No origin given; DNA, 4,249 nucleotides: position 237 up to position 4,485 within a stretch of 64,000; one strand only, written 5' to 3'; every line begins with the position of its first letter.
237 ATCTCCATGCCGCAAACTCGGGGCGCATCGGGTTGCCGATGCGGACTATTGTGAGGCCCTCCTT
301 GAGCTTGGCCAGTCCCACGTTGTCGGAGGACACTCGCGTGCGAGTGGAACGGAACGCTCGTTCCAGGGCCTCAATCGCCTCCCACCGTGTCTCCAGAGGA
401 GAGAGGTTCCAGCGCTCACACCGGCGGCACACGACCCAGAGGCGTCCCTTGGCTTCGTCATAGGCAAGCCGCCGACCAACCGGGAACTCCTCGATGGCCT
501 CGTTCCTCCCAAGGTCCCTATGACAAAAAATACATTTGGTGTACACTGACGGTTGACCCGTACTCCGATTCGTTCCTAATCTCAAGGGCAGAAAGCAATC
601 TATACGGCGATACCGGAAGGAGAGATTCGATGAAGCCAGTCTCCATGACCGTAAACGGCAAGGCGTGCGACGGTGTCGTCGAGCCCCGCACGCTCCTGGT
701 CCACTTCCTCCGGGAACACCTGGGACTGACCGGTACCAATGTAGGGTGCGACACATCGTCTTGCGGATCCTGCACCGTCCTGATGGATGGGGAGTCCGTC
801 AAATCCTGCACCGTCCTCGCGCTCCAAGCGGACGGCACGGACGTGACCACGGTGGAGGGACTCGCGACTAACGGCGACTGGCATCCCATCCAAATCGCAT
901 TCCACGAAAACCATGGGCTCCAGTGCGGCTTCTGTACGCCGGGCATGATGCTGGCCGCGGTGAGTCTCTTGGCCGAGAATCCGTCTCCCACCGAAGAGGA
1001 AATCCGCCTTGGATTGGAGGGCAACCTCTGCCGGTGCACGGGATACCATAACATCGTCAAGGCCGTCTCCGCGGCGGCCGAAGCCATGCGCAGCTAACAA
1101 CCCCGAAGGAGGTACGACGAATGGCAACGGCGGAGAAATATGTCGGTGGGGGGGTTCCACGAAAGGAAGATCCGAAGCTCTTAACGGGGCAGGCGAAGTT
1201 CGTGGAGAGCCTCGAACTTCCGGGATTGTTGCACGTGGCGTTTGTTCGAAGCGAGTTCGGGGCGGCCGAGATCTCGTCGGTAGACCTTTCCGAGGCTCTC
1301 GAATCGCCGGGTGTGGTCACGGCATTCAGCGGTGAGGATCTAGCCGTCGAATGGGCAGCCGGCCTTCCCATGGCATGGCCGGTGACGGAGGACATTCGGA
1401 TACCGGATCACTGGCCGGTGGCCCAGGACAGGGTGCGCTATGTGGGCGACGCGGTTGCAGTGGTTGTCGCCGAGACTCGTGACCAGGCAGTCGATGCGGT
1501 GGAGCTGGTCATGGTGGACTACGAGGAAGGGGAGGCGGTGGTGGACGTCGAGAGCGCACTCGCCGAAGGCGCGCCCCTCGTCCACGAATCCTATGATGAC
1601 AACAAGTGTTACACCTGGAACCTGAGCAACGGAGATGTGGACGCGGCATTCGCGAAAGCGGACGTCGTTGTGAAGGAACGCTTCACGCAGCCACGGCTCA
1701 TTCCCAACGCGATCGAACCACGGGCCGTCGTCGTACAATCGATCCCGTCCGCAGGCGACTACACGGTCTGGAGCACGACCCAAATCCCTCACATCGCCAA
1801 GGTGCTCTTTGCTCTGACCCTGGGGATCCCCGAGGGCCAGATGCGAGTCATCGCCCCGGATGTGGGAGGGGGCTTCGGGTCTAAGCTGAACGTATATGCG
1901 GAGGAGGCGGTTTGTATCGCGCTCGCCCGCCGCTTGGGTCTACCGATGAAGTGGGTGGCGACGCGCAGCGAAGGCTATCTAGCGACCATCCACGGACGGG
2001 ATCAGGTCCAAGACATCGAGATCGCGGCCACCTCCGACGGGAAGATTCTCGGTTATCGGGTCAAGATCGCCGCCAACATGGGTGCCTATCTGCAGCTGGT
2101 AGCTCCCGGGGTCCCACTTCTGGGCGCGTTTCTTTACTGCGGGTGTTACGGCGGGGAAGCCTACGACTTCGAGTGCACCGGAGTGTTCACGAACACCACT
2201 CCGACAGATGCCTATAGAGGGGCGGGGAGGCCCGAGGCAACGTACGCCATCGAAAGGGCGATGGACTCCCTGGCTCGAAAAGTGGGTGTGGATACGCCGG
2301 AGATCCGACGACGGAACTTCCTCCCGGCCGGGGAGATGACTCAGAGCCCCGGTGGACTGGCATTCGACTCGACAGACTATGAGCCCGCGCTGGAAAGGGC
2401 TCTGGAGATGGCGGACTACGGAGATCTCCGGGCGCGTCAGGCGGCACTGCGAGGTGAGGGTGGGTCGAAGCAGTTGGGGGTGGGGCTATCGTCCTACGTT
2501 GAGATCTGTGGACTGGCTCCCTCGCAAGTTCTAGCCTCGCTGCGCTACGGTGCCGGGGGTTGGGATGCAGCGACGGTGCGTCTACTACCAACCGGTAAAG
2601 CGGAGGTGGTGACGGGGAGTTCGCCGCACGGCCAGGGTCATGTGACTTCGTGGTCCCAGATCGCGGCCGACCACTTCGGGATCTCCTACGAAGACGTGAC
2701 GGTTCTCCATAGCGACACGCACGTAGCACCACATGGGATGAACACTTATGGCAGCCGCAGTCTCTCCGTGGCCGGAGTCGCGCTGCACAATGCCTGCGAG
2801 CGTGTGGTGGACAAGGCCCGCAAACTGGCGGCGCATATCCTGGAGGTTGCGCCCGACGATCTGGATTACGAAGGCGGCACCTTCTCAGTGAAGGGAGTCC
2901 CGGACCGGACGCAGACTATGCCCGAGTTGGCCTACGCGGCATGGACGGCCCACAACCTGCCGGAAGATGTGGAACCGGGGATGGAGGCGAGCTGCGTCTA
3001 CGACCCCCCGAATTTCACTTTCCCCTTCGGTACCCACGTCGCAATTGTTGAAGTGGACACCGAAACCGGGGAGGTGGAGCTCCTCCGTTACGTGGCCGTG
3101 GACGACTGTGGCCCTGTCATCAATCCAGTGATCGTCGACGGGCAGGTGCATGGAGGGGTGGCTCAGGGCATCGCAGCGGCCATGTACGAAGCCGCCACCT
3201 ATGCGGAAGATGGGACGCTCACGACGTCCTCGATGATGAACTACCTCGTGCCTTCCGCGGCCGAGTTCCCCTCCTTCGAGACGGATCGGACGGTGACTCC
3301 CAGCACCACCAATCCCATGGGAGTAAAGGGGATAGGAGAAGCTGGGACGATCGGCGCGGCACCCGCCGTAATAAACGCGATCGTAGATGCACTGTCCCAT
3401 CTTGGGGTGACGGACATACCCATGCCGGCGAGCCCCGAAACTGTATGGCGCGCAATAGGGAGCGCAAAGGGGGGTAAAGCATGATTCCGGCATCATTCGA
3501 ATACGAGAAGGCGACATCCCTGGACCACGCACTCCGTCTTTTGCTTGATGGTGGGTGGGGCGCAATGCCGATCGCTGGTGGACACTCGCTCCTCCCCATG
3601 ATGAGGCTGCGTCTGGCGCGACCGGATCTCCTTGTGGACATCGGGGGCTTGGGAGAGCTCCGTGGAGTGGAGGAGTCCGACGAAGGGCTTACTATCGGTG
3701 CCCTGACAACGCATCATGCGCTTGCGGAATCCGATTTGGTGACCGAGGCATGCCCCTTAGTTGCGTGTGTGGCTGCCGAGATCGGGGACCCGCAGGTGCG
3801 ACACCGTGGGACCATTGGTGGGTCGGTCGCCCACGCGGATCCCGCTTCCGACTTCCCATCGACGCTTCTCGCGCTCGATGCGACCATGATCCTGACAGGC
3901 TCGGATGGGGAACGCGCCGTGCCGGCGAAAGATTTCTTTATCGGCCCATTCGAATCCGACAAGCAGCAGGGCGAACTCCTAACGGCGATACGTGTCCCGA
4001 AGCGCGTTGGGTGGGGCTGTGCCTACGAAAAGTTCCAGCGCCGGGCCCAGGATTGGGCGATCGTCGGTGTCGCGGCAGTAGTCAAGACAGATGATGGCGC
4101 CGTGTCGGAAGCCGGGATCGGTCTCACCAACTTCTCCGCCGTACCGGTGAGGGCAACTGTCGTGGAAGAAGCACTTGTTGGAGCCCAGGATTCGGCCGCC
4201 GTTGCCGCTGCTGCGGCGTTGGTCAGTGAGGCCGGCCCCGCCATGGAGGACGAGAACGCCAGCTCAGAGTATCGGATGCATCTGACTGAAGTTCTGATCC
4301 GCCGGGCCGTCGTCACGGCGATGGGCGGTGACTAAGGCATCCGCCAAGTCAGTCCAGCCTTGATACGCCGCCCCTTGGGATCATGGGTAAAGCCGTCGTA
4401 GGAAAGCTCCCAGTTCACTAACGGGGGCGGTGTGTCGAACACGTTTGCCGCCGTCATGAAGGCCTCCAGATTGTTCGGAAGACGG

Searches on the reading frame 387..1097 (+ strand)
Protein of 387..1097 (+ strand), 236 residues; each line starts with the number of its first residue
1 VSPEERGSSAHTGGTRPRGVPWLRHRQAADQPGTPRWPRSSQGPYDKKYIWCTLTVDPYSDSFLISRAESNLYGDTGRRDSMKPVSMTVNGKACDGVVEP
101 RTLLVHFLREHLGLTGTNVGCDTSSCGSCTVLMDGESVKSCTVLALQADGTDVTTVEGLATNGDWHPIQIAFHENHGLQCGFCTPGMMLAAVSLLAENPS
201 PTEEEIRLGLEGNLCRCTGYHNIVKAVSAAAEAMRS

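Call 30: search_protein_families(library=pfam, proteins=[window:387-1097:+], max_evalue=0.0001)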
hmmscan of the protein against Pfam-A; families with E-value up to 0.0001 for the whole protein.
window:387-1097:+ (236 aa): 2 families
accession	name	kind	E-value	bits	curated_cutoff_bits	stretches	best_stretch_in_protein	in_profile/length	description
PF01799.25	Fer2_2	-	3.4e-32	110.8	30.3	1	155-227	1-74/75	[2Fe-2S] binding domain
PF00111.32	Fer2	-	2e-05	24.9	21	1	88-141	2-55/77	2Fe-2S iron-sulfur cluster binding domain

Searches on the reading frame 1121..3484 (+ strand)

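Call 30: search_protein_families(library=pfam, proteins=[window:1121-3484:+], max_evalue=0.0001)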
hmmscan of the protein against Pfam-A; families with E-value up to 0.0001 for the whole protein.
window:1121-3484:+ (787 aa): 3 families
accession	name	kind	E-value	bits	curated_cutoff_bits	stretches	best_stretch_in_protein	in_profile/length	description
PF20256.3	MoCoBD_2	-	6e-86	288.9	27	1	427-717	2-283/283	Molybdopterin cofactor-binding domain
PF02738.23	MoCoBD_1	-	5.5e-77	258.6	27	1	154-400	1-244/244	Molybdopterin cofactor-binding domain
PF01315.27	Ald_Xan_dh_C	-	1.1e-22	80.9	31.3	1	22-136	1-108/110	Aldehyde oxidase and xanthine dehydrogenase, a/b hammerhead domain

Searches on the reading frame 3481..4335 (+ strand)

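Call 30: search_protein_families(library=pfam, proteins=[window:3481-4335:+], max_evalue=0.0001)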
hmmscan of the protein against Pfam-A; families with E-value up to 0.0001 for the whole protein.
window:3481-4335:+ (284 aa): 2 families
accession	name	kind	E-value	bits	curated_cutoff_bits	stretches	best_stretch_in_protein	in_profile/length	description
PF00941.27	FAD_binding_5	-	5.6e-51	173.2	27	1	5-174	2-169/170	FAD binding domain in molybdopterin dehydrogenase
PF03450.22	CO_deh_flav_C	-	1.3e-20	73.9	25.5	1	181-278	2-100/102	CO dehydrogenase flavoprotein C-terminal domain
